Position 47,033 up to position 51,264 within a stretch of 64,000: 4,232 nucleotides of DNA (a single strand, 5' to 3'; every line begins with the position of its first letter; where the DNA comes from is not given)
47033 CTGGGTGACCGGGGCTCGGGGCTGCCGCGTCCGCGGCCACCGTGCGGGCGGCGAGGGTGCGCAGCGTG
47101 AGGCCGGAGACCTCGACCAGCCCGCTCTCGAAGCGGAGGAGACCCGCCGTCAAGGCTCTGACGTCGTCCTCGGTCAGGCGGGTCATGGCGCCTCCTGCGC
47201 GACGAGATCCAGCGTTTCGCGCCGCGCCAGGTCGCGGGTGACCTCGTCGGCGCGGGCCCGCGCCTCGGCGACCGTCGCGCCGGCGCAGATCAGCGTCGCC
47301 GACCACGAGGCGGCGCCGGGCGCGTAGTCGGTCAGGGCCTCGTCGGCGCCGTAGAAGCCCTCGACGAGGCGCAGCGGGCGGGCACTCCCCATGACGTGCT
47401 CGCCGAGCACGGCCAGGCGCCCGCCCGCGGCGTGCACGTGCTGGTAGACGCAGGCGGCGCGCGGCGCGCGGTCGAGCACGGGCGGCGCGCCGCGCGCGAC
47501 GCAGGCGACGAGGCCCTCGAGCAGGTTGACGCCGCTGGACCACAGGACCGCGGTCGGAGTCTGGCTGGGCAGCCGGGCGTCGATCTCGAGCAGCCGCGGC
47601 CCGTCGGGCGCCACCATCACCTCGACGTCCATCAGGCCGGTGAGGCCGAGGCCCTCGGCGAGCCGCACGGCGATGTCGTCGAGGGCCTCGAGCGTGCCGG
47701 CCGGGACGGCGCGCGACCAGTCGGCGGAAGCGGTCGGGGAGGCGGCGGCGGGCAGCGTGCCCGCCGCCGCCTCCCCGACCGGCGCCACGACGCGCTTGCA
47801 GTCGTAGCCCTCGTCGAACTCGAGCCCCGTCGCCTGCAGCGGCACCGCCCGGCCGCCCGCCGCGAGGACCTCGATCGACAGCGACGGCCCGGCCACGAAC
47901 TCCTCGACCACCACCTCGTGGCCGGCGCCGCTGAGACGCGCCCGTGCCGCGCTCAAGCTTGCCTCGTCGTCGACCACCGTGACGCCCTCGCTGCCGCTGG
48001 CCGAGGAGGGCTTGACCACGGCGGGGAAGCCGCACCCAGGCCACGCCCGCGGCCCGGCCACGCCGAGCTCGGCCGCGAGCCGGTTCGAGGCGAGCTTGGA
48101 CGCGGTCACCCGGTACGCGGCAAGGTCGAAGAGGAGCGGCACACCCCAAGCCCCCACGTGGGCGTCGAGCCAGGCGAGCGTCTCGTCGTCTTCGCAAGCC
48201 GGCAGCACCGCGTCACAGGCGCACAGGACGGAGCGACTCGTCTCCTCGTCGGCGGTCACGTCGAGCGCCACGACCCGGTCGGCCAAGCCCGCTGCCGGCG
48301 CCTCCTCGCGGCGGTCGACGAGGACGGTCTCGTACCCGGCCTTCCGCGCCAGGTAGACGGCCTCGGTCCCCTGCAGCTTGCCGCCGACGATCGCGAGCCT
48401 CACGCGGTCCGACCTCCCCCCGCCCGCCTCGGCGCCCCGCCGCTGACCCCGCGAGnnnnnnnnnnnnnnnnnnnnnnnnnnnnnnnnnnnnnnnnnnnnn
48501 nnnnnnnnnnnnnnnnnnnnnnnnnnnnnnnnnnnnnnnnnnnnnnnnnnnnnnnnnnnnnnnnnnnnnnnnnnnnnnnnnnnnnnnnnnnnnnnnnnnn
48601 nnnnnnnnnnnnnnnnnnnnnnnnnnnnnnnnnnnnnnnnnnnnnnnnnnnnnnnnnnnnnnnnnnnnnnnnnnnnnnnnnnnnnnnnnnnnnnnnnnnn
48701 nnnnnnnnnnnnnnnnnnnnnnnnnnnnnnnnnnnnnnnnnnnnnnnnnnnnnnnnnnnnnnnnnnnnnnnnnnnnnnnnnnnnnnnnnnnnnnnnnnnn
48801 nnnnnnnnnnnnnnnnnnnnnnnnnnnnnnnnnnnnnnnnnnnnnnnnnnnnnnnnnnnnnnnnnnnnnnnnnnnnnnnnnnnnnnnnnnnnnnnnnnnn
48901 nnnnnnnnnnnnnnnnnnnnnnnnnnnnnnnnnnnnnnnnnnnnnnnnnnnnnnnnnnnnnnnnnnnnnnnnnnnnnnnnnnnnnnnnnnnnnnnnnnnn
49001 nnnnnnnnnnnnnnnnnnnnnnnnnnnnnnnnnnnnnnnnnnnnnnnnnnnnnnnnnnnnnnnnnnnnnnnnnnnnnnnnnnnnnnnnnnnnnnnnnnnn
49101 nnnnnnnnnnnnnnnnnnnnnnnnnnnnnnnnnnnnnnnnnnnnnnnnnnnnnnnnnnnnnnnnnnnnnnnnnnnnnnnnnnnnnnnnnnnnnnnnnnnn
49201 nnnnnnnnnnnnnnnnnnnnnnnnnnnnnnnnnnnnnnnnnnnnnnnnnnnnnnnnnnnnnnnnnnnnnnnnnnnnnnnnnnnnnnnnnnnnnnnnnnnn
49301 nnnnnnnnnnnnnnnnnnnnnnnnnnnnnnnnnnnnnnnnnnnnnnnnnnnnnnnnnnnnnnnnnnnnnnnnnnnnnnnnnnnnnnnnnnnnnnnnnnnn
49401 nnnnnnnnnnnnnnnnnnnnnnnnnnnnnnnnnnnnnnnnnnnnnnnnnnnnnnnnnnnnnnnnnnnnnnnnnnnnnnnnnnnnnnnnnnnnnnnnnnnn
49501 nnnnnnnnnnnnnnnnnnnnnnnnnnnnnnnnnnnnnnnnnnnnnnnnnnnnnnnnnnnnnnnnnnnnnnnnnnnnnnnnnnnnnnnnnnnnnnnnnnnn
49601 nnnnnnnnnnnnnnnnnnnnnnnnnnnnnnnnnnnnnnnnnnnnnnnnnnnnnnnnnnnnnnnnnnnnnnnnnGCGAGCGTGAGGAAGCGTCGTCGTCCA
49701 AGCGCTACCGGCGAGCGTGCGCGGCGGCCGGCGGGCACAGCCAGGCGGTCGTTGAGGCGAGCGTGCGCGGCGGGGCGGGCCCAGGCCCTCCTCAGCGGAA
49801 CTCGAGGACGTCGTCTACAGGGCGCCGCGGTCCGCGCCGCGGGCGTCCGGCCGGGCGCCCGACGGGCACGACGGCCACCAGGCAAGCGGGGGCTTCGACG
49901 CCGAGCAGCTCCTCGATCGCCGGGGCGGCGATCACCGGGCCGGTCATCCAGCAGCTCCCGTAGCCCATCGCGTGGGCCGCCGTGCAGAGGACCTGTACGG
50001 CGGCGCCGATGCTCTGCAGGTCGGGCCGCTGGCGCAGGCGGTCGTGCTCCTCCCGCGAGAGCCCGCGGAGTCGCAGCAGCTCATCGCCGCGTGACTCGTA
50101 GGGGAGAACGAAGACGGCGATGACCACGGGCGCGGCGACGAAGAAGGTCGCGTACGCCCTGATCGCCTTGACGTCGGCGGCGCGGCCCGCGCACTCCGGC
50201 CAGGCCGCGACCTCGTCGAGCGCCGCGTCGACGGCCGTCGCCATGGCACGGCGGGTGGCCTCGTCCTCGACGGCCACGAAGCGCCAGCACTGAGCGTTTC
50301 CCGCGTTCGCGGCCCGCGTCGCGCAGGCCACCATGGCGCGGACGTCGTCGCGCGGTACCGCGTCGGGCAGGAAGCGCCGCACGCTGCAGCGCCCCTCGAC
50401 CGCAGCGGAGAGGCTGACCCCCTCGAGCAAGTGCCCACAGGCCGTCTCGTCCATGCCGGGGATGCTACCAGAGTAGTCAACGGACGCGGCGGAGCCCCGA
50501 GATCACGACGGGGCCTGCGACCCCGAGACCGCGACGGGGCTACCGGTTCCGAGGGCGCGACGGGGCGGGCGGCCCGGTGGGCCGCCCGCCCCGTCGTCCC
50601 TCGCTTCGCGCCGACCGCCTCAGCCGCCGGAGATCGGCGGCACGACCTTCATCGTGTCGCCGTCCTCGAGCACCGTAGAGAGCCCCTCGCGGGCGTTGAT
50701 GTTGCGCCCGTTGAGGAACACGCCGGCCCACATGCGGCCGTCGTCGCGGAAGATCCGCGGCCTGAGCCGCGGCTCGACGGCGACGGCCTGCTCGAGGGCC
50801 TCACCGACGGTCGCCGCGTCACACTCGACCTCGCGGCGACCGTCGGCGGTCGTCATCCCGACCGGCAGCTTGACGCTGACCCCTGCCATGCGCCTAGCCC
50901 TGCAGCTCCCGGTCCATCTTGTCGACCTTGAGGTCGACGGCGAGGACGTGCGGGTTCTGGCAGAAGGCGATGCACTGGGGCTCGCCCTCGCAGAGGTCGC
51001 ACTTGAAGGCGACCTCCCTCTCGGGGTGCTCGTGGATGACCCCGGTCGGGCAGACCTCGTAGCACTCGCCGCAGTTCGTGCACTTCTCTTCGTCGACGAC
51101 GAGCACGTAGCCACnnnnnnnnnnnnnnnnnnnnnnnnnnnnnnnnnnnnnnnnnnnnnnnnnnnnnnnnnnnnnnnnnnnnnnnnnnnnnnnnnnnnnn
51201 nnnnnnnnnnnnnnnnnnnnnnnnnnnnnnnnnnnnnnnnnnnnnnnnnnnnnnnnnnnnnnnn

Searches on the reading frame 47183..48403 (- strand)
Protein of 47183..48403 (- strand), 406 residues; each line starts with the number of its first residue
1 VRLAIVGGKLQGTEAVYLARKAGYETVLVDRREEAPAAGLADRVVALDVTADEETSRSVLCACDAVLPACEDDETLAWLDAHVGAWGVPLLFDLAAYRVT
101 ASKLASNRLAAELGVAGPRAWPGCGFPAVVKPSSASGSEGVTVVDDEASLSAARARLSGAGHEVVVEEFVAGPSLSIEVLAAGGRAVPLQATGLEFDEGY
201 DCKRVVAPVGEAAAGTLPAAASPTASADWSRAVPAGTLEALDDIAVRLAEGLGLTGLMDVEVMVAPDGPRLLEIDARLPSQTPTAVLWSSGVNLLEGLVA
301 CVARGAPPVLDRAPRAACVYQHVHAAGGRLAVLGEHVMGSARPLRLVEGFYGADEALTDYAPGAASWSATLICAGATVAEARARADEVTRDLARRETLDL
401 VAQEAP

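Call 6: search_protein_families(library=ncbifam, proteins=[window:47183-48403:-], max_evalue=0.01)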
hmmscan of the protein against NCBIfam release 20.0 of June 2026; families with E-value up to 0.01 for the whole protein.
window:47183-48403:- (406 aa): 23 families
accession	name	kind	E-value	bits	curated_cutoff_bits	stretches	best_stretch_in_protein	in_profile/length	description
TIGR03909.1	pyrrolys_PylC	equivalog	4.5e-96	321.8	248.3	2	3-210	2-207/374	3-methylornithine--L-lysine ligase PylC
NF002563.0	PRK02186.1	subfamily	3.8e-10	38.7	625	1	123-331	140-331/890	argininosuccinate lyase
NF006766.0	PRK09288.1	equivalog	1.4e-09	37.3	339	1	3-277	15-284/396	formate-dependent phosphoribosylglycinamide formyltransferase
NF053643.1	Ddl_archaea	equivalog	6.4e-09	35.2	500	1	1-301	1-294/367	putative pseudomurein biosynthesis ATP-grasp protein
TIGR01142.1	purT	equivalog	1.3e-08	34.1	502.15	1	5-292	4-285/380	phosphoribosylglycinamide formyltransferase 2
TIGR01205.1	D_ala_D_alaTIGR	subfamily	8e-08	31.6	245.65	1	124-182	145-203/318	D-alanine--D-alanine ligase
TIGR00877.1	purD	equivalog_domain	8.3e-08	31.5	288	1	127-391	141-407/425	phosphoribosylamine--glycine ligase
NF009402.0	PRK12767.1-1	equivalog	1.1e-07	31.1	218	1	124-171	147-194/329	carbamoyl phosphate synthase-like protein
NF002378.0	PRK01372.1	subfamily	2.6e-07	29.7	243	1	125-188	134-195/305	D-alanine--D-alanine ligase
NF009404.0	PRK12767.1-3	equivalog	1.7e-06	27.2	316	0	239-304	245-308/344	carbamoyl phosphate synthase-like protein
NF005543.0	PRK07206.1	subfamily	2e-06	26.8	302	0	247-304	256-315/416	hypothetical protein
TIGR01161.1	purK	equivalog_domain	1.3e-05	24.7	318.4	0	4-170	3-178/362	5-(carboxyamino)imidazole ribonucleotide synthase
NF002527.0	PRK01966.1-3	equivalog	3e-05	23.4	310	1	125-189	156-220/332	D-alanine--D-alanine ligase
NF002528.0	PRK01966.1-4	subfamily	3.5e-05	22.8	262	1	124-184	183-243/366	D-alanine--D-alanine ligase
NF004677.0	PRK06019.1-3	equivalog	3.9e-05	22.6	441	1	3-67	14-77/389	5-(carboxyamino)imidazole ribonucleotide synthase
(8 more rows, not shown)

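Call 7: search_protein_families(library=pfam, proteins=[window:47183-48403:-], max_evalue=0.01)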
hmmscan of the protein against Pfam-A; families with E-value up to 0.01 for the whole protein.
window:47183-48403:- (406 aa): 8 families
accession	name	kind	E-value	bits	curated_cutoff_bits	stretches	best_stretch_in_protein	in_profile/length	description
PF02655.19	ATP-grasp_3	-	1.2e-09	38.9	23.2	1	127-190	33-89/160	ATP-grasp domain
PF01071.24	GARS_A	-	3e-08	34.2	27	1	125-277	37-188/194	Phosphoribosylglycinamide synthetase, ATP-grasp (A) domain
PF07478.18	Dala_Dala_lig_C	-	4.9e-08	33.2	24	1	124-189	35-100/204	D-ala D-ala ligase C-terminus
PF21360.3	PylC-like_N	-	4.3e-06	27.2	27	1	3-82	1-84/96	PylC-like, N-terminal domain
PF02222.28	ATP-grasp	-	6.4e-05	23.1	27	0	124-171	29-77/179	ATP-grasp domain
PF13535.11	ATP-grasp_4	-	0.0001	22.4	27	1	125-183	2-75/160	ATP-grasp domain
PF02786.22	CPSase_L_D2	-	0.00027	21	19.8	1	124-179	37-99/211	Carbamoyl-phosphate synthase L chain, ATP binding domain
PF15632.11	ATPgrasp_Ter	-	0.0011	19.2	29.1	0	240-301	48-107/131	ATP-grasp in the biosynthetic pathway with Ter operon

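Call 66: search_solved_structures(query=window:47183-48403:-, show_alignments=1, max_evalue=1e-10)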
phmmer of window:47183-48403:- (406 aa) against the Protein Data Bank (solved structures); distinct sequences matched with E-value up to 1e-10: 1.
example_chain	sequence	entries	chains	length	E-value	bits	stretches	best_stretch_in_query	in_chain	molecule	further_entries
4ffl_A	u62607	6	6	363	3.2e-45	158.1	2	3-208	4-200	PylC | Putative uncharacterized protein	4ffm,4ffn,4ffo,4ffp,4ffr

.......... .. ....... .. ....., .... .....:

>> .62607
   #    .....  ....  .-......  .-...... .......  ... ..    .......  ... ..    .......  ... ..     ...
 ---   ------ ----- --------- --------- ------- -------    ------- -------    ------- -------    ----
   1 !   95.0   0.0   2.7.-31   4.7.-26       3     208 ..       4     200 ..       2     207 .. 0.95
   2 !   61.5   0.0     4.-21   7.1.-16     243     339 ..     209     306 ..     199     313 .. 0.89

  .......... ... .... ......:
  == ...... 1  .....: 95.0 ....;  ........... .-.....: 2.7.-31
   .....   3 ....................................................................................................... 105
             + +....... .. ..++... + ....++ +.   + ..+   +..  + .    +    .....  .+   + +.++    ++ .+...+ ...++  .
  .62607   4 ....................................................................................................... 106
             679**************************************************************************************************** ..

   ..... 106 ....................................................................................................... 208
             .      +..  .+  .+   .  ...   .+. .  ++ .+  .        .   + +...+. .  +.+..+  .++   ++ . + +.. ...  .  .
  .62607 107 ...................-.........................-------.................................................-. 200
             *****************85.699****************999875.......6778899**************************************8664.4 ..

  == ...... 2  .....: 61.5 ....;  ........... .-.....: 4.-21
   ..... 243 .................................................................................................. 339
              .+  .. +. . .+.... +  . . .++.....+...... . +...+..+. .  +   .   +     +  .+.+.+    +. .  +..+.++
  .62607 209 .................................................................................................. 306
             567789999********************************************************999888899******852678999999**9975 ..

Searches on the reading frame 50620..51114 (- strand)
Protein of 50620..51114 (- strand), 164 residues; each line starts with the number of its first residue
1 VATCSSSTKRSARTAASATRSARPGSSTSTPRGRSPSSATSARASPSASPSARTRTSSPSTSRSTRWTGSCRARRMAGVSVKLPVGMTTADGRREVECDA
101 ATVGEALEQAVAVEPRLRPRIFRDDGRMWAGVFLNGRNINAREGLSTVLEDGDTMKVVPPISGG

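Call 15: search_protein_families(library=ncbifam, proteins=[window:50620-51114:-], max_evalue=0.00001)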
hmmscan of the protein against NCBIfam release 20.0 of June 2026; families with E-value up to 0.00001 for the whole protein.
window:50620-51114:- (164 aa): 2 families
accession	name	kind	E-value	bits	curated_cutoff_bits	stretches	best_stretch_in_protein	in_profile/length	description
NF041918.1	SAMP1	equivalog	4e-15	56.1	60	1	89-164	11-91/91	ubiquitin-like small modifier protein 1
TIGR01687.1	moaD_arch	subfamily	4.4e-12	46.3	49.5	1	89-164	11-88/88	MoaD family protein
